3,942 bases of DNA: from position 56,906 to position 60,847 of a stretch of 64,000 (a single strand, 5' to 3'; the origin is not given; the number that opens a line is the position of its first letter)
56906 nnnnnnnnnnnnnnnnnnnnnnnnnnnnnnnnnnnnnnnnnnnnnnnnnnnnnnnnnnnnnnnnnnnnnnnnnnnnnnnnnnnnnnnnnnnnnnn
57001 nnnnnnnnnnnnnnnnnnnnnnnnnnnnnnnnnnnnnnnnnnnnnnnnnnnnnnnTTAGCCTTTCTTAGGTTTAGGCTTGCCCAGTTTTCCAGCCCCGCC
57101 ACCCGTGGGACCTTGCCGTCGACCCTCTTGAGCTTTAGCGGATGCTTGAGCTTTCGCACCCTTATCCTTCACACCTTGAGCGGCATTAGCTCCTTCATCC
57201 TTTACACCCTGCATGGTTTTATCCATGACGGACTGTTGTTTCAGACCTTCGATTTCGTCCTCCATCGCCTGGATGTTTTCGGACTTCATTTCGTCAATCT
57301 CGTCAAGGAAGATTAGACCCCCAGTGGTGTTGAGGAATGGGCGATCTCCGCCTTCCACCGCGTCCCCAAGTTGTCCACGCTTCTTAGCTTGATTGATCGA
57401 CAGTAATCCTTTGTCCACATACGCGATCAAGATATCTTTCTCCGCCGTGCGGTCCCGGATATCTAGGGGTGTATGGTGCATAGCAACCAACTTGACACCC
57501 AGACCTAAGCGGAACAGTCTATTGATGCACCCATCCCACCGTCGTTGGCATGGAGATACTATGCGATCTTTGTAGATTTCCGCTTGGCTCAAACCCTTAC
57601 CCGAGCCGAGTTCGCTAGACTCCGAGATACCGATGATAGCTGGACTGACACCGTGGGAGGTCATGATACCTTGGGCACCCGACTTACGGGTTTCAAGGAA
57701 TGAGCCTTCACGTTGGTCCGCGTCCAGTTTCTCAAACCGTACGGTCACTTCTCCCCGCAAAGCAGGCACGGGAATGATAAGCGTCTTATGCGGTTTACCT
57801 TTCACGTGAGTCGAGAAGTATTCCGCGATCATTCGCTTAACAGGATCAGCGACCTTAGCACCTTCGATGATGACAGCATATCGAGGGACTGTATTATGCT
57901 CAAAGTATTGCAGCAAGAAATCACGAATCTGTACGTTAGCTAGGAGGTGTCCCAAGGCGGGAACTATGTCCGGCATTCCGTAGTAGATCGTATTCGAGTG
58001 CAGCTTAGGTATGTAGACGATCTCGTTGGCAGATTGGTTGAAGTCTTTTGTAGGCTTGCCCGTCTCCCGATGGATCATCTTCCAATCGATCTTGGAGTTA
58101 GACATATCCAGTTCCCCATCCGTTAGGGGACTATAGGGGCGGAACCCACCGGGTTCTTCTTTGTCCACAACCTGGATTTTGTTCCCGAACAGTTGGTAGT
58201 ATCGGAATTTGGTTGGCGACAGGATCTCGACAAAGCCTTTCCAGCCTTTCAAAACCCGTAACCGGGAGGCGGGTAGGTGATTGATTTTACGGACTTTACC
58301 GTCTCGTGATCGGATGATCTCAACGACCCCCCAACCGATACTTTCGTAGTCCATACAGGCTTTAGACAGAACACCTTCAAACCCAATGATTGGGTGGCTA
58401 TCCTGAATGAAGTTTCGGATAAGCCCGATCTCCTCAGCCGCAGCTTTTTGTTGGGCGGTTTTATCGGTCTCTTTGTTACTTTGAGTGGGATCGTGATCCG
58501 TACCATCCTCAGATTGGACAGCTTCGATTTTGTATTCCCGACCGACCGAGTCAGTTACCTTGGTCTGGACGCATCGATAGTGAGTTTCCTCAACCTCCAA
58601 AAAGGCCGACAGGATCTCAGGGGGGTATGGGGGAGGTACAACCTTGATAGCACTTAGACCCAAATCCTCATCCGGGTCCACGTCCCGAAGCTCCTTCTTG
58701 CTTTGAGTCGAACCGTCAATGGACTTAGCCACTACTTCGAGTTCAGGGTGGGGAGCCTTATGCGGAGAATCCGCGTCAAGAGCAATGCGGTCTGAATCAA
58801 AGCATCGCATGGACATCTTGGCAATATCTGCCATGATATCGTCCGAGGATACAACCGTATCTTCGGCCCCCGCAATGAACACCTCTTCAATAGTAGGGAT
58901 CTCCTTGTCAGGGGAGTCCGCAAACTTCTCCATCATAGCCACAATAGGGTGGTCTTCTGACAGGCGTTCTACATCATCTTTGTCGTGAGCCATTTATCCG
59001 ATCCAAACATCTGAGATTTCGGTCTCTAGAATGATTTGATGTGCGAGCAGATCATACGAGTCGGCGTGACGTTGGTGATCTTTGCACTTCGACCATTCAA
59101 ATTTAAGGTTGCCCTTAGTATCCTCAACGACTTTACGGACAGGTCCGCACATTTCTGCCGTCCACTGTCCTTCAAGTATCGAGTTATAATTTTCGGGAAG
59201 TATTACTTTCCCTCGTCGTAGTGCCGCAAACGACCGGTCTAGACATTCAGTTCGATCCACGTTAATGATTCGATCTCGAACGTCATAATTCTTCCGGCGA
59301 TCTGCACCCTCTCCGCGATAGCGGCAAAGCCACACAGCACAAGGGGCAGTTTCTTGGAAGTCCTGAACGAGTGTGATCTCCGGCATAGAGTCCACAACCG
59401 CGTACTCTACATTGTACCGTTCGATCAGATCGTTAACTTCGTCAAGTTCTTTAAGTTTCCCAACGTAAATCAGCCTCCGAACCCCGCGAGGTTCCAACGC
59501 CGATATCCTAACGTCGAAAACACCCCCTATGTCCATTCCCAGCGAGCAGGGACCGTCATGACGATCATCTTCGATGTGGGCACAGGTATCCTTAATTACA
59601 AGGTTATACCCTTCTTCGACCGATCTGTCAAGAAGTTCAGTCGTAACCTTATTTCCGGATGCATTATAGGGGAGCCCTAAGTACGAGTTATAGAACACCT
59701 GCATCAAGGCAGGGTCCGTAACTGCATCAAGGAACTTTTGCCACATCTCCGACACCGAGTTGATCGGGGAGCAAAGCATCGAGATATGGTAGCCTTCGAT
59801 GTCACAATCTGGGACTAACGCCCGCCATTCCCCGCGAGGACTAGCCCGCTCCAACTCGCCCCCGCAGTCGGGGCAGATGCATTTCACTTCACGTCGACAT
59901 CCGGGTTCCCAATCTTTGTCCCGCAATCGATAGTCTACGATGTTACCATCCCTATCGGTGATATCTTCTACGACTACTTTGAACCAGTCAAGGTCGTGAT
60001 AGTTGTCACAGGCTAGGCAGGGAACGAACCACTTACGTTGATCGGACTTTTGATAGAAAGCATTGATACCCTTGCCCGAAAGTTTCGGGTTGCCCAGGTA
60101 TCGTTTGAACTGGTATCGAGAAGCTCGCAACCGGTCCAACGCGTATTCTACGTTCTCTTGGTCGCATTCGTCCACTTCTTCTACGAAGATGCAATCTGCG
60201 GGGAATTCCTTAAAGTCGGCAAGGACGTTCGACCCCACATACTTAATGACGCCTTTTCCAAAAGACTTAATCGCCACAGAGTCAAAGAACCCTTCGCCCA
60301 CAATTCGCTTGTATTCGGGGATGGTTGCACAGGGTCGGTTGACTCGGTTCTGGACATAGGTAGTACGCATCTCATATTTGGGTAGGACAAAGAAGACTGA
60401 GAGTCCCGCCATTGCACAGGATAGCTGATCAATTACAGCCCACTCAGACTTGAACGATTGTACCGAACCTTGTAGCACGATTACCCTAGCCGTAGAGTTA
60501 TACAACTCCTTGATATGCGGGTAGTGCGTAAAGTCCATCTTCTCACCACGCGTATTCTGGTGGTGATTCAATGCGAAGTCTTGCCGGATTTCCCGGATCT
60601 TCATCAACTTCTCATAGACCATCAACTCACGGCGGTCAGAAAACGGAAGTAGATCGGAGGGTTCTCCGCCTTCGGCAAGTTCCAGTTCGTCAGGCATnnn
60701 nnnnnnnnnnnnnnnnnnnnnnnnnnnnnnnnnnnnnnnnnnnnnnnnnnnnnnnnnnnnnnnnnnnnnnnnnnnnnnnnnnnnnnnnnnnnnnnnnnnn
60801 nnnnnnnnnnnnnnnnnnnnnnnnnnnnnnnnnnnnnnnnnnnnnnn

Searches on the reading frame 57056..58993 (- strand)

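Call 11: search_protein_families(library=phrogs, proteins=[window:57056-58993:-], max_evalue=0.00001)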
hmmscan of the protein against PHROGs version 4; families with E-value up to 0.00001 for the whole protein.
window:57056-58993:- (645 aa): 3 families
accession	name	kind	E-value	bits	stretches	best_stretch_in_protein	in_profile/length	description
phrog_12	-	head and packaging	2.6e-23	83.9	1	214-613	149-486/646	portal protein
phrog_2662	-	head and packaging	1.5e-19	71.1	1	213-622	125-475/717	portal protein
phrog_68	-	head and packaging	5.8e-08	32.8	0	303-492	140-326/344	portal protein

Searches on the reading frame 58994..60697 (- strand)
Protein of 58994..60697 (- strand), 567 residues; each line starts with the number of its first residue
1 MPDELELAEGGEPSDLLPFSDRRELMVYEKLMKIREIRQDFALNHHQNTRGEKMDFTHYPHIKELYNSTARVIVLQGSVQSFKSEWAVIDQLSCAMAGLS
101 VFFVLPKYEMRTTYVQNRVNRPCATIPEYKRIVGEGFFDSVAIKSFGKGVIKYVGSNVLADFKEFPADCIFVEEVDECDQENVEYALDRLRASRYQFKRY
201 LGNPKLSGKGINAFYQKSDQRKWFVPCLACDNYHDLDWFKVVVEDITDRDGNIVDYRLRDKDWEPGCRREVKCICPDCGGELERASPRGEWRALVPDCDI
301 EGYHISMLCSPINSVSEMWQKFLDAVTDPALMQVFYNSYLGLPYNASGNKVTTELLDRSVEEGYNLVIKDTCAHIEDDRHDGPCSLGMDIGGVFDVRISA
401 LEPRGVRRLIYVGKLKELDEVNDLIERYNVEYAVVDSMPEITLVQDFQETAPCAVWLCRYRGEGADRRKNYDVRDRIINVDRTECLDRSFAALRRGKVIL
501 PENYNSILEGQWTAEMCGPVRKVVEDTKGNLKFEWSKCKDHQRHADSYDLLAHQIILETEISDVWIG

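Call 11: search_protein_families(library=phrogs, proteins=[window:58994-60697:-], max_evalue=0.00001)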
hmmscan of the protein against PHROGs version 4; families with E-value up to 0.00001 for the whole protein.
window:58994-60697:- (567 aa): 3 families
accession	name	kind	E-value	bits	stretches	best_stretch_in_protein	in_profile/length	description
phrog_675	-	head and packaging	1.2e-69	236.1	1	40-561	26-555/576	terminase large subunit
phrog_15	-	head and packaging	1.6e-33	117.1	1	102-365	432-705/1330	terminase large subunit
phrog_12876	-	head and packaging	6.6e-11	43.3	1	112-340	7-234/235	terminase large subunit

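Call 32: search_dna_similar(query=window:58994-60697:-, collection=phages, mode=protein, max_rows=25)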
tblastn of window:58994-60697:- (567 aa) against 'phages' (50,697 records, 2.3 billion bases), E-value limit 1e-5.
Records with a match: 690; places in all: 691; records where one place covers at least 80% of the query: 69.
Best place of each record, by identity: <60% 690.
By first word of the organism name: Staphylococcus 251; Bacillus 178; Enterococcus 51; Vibrio 39; Lactobacillus 19; Bacteriophage 19; Pseudomonas 14; Wolbachia 11; Rhodobacter 11; Ralstonia 11; and 34 more.
By host as written in the record: Staphylococcus aureus 85; - 76; Staphylococcus sp. 19; Bacillus thuringiensis subsp. kurstaki 18; Bacillus cereus 17; Staphylococcus carnosus TM300 17; Bacillus subtilis 15; Enterococcus faecalis 15; and 202 more.
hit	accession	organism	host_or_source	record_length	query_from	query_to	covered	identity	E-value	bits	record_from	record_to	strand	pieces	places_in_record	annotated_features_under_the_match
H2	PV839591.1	Acinetobacter phage fJoAci01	Acinetobacter baumannii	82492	46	552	89%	24.6%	3e-17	92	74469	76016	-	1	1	terminase large subunit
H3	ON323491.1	Acinetobacter phage vB_AbaS_TCUP2199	Acinetobacter baumannii TV2199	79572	46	552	89%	24.6%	5e-17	91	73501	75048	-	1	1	hypothetical protein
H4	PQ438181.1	Acinetobacter phage Mystique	Acinetobacter baumannii AB5075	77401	46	552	89%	24.6%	8e-17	91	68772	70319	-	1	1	putative terminase large subunit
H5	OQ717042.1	Acinetobacter phage EAb13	Acinetobacter baumannii MRSN 423159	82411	46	552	89%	24.2%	2e-16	89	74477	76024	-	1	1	terminase large subunit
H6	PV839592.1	Acinetobacter phage fJoAci04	Acinetobacter baumannii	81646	46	552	89%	24.2%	3e-16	89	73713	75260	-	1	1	terminase large subunit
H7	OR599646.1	Pectobacterium phage PcaP2EGY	Pectobacterium sp.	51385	50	551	89%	24.1%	2e-11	73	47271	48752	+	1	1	hypothetical protein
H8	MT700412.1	Bacillus phage 1_ICo-2020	Bacillus sp.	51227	50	551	89%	24.1%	3e-11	72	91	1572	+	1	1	terminase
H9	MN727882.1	Geobacillus phage GBK1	Geobacillus kaustophilus ATCC 8005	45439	2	501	88%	23.7%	5e-13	79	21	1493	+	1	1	terminase large subunit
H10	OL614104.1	Morganella phage Mecenats66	Morganella sp.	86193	2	502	88%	22.9%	2e-17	92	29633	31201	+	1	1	terminase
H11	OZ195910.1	Vibrio phage K478b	Seawater and oysters mix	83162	51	564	91%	21.5%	2e-8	64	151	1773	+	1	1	terminase large subunit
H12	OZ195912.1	Vibrio phage K478a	Seawater and oysters mix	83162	51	564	91%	21.5%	2e-8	64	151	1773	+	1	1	terminase large subunit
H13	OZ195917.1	Vibrio phage K468a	Seawater and oysters mix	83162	51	564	91%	21.5%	2e-8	64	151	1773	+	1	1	terminase large subunit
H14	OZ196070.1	Vibrio phage K449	Seawater and oysters mix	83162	51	564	91%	21.5%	2e-8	64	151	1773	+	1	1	terminase large subunit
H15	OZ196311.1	Vibrio phage K473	Seawater and oysters mix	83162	51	564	91%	21.5%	2e-8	64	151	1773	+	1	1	terminase large subunit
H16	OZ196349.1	Vibrio phage K381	Seawater and oysters mix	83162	51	564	91%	21.5%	2e-8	64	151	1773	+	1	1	terminase large subunit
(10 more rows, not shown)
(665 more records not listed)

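Call 33: find_related_loci(query=window:58994-60697:-, collection=viral_contigs, flank=10000)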
Query window:58994-60697:- (567 aa) in viral_contigs; peptide patterns used: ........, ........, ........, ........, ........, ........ (x = any residue, [..] = any of these).
6 stretches matched a pattern; 2 encode a relative of the query (tblastn E <= 1e-3); 2 distinct loci.
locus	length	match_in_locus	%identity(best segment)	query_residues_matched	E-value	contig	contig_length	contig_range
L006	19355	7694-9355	60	14-567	0e+0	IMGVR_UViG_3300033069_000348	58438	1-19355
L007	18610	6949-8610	60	14-567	0e+0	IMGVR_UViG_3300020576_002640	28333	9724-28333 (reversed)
